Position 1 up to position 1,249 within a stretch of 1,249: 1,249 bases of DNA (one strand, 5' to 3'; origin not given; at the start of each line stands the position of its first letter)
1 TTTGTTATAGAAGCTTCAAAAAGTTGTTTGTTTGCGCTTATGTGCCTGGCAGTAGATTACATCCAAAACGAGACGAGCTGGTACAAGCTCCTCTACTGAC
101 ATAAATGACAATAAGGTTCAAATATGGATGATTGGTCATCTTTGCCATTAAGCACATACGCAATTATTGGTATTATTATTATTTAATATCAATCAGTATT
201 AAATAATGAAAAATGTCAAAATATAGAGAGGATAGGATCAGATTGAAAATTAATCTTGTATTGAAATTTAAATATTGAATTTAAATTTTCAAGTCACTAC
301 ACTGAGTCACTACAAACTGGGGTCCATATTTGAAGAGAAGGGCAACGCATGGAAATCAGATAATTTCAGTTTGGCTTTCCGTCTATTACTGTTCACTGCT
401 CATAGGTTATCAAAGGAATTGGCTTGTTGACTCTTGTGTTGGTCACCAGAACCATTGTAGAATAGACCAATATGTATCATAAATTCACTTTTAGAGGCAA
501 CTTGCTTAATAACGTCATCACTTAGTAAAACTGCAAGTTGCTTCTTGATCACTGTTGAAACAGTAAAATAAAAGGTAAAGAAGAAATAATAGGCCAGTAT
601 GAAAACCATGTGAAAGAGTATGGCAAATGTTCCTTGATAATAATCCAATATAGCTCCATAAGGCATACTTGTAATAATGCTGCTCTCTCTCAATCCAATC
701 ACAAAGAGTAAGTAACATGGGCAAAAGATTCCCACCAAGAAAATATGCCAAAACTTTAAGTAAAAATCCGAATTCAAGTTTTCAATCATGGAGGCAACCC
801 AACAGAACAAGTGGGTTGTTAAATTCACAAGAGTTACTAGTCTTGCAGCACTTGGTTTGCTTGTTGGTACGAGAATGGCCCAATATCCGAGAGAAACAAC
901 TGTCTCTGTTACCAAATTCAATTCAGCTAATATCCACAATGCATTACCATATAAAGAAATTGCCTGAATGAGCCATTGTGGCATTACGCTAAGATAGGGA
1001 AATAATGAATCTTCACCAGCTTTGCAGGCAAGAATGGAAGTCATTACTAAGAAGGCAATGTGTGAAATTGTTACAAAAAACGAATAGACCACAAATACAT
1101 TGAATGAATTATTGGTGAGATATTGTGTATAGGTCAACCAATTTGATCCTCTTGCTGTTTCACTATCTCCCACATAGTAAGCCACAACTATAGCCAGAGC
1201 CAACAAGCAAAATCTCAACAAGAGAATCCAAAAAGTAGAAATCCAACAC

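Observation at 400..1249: Aromatic-rich multi-pass membrane protein of unrecognised family, truncated at the window edge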

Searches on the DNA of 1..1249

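Call 70: search_rna_families(source=window, threshold=evalue, max_evalue=1)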
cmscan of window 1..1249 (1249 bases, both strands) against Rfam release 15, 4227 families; matches with E-value up to 1: 1.
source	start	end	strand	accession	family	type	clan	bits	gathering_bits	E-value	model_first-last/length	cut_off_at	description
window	377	418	-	RF00612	SNORD75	Gene; snRNA; snoRNA; CD-box;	-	18.8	50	0.075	1-62/62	no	Small nucleolar RNA SNORD75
